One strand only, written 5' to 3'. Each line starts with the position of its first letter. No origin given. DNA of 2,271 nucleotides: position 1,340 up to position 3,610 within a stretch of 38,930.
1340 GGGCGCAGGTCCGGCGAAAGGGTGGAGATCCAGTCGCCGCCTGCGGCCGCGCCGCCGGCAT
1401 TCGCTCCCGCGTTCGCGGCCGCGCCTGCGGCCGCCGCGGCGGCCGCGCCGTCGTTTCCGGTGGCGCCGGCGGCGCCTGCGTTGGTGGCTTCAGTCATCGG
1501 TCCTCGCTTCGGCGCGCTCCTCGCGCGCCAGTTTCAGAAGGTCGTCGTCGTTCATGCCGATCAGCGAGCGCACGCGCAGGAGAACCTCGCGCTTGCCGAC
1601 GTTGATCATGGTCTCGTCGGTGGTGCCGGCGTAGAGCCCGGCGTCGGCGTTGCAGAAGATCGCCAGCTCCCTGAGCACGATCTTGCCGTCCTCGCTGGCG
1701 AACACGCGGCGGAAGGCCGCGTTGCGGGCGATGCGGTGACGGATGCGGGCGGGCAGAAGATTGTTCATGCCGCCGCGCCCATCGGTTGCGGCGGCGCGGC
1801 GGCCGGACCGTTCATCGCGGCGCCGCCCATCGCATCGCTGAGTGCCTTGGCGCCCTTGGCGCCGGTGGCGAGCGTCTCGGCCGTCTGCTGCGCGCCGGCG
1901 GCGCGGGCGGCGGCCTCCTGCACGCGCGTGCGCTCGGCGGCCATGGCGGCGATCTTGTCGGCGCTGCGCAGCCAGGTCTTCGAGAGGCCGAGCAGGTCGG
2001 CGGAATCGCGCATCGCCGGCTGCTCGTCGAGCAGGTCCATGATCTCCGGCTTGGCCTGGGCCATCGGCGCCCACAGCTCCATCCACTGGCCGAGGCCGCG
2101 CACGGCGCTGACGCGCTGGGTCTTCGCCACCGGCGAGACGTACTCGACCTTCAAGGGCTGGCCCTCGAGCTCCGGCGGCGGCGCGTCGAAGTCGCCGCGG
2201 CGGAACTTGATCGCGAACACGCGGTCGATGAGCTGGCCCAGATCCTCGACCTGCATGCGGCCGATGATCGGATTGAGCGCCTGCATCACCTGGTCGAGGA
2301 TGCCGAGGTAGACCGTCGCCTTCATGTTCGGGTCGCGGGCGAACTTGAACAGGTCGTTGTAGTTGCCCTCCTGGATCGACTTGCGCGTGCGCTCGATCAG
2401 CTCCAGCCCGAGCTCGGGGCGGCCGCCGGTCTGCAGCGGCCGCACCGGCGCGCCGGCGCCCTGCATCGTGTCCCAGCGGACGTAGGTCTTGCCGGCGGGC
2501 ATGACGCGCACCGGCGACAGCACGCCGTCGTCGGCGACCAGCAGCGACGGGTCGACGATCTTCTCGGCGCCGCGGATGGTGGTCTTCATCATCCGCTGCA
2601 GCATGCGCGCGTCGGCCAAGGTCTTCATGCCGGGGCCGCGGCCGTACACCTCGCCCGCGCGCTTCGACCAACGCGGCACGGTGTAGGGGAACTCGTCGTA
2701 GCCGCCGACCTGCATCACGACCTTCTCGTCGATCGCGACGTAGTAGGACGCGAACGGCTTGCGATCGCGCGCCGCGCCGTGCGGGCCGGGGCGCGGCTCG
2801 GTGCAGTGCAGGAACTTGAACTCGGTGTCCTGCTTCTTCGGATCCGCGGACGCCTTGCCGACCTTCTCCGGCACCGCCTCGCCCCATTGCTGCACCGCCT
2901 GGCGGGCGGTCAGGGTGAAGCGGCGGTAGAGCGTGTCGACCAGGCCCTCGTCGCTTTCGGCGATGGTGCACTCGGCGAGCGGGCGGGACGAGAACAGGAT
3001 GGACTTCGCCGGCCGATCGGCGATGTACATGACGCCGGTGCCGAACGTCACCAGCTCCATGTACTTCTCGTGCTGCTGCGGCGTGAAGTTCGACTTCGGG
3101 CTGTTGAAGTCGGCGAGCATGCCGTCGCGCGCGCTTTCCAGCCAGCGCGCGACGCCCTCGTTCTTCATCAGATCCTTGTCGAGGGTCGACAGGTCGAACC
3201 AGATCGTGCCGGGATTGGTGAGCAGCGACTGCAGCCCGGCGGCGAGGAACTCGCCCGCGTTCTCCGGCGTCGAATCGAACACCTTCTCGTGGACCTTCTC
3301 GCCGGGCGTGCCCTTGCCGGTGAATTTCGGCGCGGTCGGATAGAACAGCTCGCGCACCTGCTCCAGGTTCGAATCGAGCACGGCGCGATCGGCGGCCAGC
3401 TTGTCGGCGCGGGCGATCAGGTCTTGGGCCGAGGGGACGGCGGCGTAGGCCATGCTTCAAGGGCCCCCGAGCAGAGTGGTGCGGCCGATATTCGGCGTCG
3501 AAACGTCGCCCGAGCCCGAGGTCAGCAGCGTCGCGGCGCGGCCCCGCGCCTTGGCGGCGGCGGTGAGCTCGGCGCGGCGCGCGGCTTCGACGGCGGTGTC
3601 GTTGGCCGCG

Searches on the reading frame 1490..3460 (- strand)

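Call 13: search_protein_families(library=phrogs, proteins=[window:1490-3460:-], max_evalue=0.001)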
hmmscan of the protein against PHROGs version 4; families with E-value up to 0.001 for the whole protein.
window:1490-3460:- (656 aa): 2 families
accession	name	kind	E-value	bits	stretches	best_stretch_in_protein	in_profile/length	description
phrog_5977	-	unknown function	1.7e-05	25.7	1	578-627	13-62/86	-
phrog_4437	-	unknown function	3.9e-05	24.8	1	583-653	17-99/107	-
